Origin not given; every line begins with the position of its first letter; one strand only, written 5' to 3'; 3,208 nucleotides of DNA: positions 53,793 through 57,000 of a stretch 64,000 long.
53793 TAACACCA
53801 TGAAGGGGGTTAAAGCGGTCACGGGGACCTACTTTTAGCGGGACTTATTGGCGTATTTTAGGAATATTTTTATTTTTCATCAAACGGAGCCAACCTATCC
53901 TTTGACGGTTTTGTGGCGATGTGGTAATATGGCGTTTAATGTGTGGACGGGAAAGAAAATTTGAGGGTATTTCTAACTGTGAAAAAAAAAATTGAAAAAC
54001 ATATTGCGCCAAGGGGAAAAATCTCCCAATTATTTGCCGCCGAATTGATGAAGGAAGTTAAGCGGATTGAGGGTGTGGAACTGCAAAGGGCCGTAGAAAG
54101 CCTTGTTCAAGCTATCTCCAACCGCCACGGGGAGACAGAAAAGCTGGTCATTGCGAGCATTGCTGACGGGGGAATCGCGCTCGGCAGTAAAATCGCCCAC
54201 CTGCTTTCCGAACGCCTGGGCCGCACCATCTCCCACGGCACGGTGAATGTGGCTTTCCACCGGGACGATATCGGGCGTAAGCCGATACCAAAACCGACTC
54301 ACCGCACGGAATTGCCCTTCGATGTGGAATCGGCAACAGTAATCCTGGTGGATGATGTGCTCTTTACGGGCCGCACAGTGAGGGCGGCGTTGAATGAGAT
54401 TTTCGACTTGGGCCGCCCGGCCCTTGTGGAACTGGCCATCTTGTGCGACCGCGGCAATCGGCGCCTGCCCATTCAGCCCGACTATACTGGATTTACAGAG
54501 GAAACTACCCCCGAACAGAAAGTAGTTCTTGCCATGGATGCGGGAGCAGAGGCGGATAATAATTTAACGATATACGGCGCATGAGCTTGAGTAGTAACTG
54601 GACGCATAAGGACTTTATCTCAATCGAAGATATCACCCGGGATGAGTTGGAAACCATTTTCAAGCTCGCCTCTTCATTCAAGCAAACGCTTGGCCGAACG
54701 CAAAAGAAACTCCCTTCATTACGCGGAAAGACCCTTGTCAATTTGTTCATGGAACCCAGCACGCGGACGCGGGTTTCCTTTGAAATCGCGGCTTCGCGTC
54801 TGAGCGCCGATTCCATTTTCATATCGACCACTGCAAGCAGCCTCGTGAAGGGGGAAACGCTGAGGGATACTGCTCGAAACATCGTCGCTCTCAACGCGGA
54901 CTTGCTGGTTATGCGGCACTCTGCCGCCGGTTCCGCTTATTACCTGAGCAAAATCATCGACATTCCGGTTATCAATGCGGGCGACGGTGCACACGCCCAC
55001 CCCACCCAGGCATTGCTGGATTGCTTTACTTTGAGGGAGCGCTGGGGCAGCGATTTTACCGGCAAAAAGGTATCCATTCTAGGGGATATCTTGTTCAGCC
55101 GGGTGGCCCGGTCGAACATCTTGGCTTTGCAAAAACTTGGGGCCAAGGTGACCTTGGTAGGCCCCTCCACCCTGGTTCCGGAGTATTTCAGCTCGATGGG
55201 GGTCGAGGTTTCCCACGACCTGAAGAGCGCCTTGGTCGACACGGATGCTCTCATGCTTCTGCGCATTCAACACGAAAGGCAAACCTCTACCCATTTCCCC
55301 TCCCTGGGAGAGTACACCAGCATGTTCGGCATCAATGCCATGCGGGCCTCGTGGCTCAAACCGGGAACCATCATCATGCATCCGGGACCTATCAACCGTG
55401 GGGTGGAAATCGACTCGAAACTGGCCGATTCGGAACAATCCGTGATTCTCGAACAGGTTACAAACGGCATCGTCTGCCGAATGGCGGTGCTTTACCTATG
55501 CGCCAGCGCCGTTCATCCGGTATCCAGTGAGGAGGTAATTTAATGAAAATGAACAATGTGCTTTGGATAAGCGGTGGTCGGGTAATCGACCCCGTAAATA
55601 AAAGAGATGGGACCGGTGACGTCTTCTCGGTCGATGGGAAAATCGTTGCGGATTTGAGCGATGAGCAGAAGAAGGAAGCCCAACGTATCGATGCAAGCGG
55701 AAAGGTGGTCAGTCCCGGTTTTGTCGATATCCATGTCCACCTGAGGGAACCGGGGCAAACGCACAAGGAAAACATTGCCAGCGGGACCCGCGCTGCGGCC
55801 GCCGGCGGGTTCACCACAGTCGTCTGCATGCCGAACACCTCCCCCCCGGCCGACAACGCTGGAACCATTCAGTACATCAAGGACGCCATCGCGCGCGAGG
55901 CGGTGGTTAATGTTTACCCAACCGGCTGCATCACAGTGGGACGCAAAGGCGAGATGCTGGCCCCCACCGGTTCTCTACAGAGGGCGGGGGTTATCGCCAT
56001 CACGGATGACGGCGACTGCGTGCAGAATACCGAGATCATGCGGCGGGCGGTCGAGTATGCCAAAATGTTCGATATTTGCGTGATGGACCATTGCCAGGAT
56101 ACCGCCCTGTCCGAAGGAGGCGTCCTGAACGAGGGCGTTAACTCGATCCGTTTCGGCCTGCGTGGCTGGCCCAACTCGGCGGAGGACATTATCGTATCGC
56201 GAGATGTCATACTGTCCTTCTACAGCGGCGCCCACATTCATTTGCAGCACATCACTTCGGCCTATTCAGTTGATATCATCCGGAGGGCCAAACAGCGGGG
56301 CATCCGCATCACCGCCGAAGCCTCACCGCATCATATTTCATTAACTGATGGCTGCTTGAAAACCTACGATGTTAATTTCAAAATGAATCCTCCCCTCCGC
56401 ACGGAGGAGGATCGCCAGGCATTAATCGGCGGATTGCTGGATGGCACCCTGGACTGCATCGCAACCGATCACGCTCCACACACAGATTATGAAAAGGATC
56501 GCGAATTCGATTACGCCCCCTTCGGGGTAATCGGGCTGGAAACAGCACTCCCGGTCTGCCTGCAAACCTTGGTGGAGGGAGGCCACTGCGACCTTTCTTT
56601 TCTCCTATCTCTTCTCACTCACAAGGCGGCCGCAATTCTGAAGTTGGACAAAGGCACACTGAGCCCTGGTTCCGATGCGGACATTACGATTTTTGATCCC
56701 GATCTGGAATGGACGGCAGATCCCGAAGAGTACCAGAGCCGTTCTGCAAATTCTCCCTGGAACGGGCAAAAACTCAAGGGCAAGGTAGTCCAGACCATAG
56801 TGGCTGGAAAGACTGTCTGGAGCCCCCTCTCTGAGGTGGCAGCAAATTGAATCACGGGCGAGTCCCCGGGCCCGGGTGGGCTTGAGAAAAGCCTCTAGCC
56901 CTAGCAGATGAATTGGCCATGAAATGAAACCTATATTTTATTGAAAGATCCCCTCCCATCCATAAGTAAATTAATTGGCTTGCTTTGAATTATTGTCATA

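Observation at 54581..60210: Three transcarbamylase paralogs plus carbamate kinase in 5.6 kb: a second carbamoyl-phosphate pathway appended to pyrR-pyrB-pyrC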

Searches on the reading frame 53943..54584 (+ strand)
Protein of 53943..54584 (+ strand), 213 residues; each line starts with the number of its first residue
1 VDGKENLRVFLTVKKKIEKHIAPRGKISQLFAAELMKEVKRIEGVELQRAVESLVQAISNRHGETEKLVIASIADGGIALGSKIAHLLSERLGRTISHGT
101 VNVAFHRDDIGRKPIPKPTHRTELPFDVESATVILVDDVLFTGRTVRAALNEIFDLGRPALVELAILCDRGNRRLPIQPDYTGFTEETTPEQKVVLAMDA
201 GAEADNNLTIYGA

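Call 3: search_protein_families(library=ncbifam, proteins=[window:53943-54584:+], max_evalue=0.00001)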
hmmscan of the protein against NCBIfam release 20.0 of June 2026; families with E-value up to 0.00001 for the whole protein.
window:53943-54584:+ (213 aa): 7 families
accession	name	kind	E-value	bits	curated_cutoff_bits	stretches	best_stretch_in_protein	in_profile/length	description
NF003545.0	PRK05205.1-1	equivalog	8.8e-45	152.2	140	1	46-200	8-159/171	bifunctional pyr operon transcriptional regulator/uracil phosphoribosyltransferase PyrR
NF003549.0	PRK05205.1-5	equivalog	3.7e-43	147.1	138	1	38-201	5-170/182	bifunctional pyr operon transcriptional regulator/uracil phosphoribosyltransferase PyrR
NF003547.0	PRK05205.1-3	equivalog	4.9e-36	124.3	230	1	41-203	16-182/194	bifunctional pyr operon transcriptional regulator/uracil phosphoribosyltransferase PyrR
NF003548.0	PRK05205.1-4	equivalog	9.1e-34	116.8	218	1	41-203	6-163/173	bifunctional pyr operon transcriptional regulator/uracil phosphoribosyltransferase PyrR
NF003546.0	PRK05205.1-2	equivalog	7.5e-25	87.6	268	1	43-199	8-164/175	bifunctional pyr operon transcriptional regulator/uracil phosphoribosyltransferase PyrR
NF006605.0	PRK09162.1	equivalog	1.3e-08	34.4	181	1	44-185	20-154/183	hypoxanthine-guanine phosphoribosyltransferase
TIGR01203.1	HGPRTase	equivalog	1.8e-07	31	150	1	43-186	4-141/167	hypoxanthine phosphoribosyltransferase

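Call 4: search_protein_families(library=pfam, proteins=[window:53943-54584:+], max_evalue=0.00001)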
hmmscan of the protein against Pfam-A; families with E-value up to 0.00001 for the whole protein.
window:53943-54584:+ (213 aa): 2 families
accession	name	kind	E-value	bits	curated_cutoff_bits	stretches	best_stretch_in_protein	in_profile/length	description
PF00156.33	Pribosyltran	-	3.6e-16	59.3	26.3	1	49-196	13-153/158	Phosphoribosyl transferase domain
PF15609.12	PRTase_2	-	5.8e-06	26.4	28.8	0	8-90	12-76/188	Phosphoribosyl transferase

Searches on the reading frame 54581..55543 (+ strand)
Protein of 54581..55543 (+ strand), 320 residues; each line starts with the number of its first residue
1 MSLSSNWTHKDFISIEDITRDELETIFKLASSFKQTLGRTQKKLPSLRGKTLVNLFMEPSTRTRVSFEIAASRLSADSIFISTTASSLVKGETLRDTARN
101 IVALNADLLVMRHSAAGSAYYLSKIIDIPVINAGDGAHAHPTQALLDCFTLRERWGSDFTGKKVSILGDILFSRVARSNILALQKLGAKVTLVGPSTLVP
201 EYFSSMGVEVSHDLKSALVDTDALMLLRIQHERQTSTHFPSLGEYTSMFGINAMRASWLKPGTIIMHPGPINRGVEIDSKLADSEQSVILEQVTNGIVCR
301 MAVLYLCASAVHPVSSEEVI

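Call 3: search_protein_families(library=ncbifam, proteins=[window:54581-55543:+], max_evalue=0.00001)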
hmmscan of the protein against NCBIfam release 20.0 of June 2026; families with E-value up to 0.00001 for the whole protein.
window:54581-55543:+ (320 aa): 17 families
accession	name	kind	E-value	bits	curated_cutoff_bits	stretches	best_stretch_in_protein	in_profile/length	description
NF002032.1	PRK00856.1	equivalog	1.1e-115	386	263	1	10-307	1-296/297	aspartate carbamoyltransferase catalytic subunit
TIGR00670.1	asp_carb_tr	equivalog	6.6e-92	307.9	236.95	1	10-307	1-302/304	aspartate carbamoyltransferase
NF010387.0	PRK13814.1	equivalog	6.5e-61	205.9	660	1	13-306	9-301/310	aspartate carbamoyltransferase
NF008853.0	PRK11891.1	equivalog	4.1e-51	173.9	560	1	9-304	88-394/430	aspartate carbamoyltransferase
NF006046.0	PRK08192.1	equivalog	1.1e-49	169.6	512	1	8-309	5-318/339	aspartate carbamoyltransferase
NF001986.0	PRK00779.1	subfamily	9e-45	153.1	306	1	8-308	4-304/307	ornithine carbamoyltransferase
TIGR00658.1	orni_carb_tr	equivalog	9.8e-40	136.6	280.85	1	10-306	1-301/304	ornithine carbamoyltransferase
TIGR04384.1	putr_carbamoyl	exception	3.8e-33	115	500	1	11-309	1-309/330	putrescine carbamoyltransferase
NF011380.0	PRK14805.1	equivalog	9.5e-33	113.5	421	1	10-305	2-297/302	ornithine carbamoyltransferase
NF003286.0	PRK04284.1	subfamily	4.9e-23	81.8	515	1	6-201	3-194/332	ornithine carbamoyltransferase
NF003384.0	PRK04523.1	equivalog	4.2e-20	72.1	288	2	10-84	4-73/336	N-acetylornithine carbamoyltransferase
NF009916.0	PRK13376.1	equivalog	2.1e-19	69.5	800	1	12-204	10-219/525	bifunctional aspartate carbamoyltransferase catalytic subunit/aspartate carbamoyltransferase regulatory subunit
NF002470.0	PRK01713.1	equivalog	2.1e-18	66.9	545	1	6-212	4-207/334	ornithine carbamoyltransferase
NF011379.0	PRK14804.1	equivalog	8.1e-17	61.3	373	1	9-197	6-187/311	ornithine carbamoyltransferase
NF009213.0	PRK12562.1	subfamily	2.1e-16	60.2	559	1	5-201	2-195/334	ornithine carbamoyltransferase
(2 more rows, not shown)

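Call 4: search_protein_families(library=pfam, proteins=[window:54581-55543:+], max_evalue=0.00001)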
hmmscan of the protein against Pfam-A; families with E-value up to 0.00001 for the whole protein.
window:54581-55543:+ (320 aa): 2 families
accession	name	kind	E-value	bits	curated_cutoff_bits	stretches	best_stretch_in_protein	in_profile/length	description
PF02729.26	OTCace_N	-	2.2e-46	158.1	29.9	1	10-153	1-148/148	Aspartate/ornithine carbamoyltransferase, carbamoyl-P binding domain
PF00185.30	OTCace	-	7.8e-22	78.4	29.4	1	161-306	2-156/157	Aspartate/ornithine carbamoyltransferase, Asp/Orn binding domain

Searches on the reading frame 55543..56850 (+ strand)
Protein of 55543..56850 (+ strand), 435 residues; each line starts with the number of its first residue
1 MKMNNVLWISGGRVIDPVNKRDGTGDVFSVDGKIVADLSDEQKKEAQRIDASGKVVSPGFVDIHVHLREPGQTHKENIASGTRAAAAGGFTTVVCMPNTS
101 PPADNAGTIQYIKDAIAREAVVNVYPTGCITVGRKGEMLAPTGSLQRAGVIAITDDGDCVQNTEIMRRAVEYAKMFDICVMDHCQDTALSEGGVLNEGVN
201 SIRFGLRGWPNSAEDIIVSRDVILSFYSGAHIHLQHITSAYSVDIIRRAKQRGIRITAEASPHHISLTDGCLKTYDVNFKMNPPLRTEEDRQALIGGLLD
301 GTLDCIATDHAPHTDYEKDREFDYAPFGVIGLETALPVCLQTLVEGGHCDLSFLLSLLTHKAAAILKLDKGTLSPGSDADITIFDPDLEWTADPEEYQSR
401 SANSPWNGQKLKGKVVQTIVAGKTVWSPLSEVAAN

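Call 3: search_protein_families(library=ncbifam, proteins=[window:55543-56850:+], max_evalue=0.00001)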
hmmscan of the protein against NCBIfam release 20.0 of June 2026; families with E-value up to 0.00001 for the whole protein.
window:55543-56850:+ (435 aa): 50 families (the best 25 are shown)
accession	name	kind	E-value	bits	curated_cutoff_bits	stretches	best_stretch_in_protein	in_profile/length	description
NF006845.0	PRK09357.2-6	equivalog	3.7e-145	483.8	728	1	8-426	4-425/428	dihydroorotase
NF006844.0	PRK09357.2-5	equivalog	7.8e-138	460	701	1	7-426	4-420/422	dihydroorotase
NF006836.0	PRK09357.1-1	equivalog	6.5e-136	453.5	538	1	24-425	16-423/432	dihydroorotase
NF006837.0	PRK09357.1-2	equivalog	2.6e-135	451.3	575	1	32-427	25-423/428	dihydroorotase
NF006839.0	PRK09357.1-4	equivalog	8.9e-127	423.2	576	1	7-426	2-420/422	dihydroorotase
TIGR00857.1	pyrC_multi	subfamily_domain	4.4e-125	417.9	279.05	1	30-425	10-408/412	dihydroorotase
NF006843.0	PRK09357.2-4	equivalog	9.7e-123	410.2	786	1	9-424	5-418/431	dihydroorotase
NF006841.0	PRK09357.2-2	equivalog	1e-121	406.6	640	1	21-427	15-418/421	dihydroorotase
NF006558.0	PRK09059.1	equivalog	8.8e-117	390.2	645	1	8-427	6-428/430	dihydroorotase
NF006842.0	PRK09357.2-3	equivalog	1.6e-114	383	695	1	12-423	8-435/440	dihydroorotase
NF005791.0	PRK07627.1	equivalog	1.8e-106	356.6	442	1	8-427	4-423/425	dihydroorotase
NF006838.0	PRK09357.1-3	equivalog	3.8e-101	339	644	1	8-426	4-421/423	dihydroorotase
NF005614.0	PRK07369.1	equivalog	8.7e-98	327.9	456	1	13-420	10-418/419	dihydroorotase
NF002668.0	PRK02382.1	equivalog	1.7e-73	247.8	452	1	25-427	14-412/436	dihydroorotase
TIGR03178.1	allantoinase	equivalog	2.6e-68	230.9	357.85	1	9-426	4-425/441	allantoinase AllB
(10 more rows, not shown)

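Call 4: search_protein_families(library=pfam, proteins=[window:55543-56850:+], max_evalue=0.00001)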
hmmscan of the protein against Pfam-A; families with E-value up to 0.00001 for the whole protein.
window:55543-56850:+ (435 aa): 3 families
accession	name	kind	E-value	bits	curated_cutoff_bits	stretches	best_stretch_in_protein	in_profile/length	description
PF01979.26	Amidohydro_1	-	4e-28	99.1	25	1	55-425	1-345/345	Amidohydrolase family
PF07969.17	Amidohydro_3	-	1.6e-16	61.3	29.7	2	350-425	408-471/472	Amidohydrolase family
PF12890.13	DHOase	-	1.1e-08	35.8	21.2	1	54-239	2-139/142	Dihydro-orotase-like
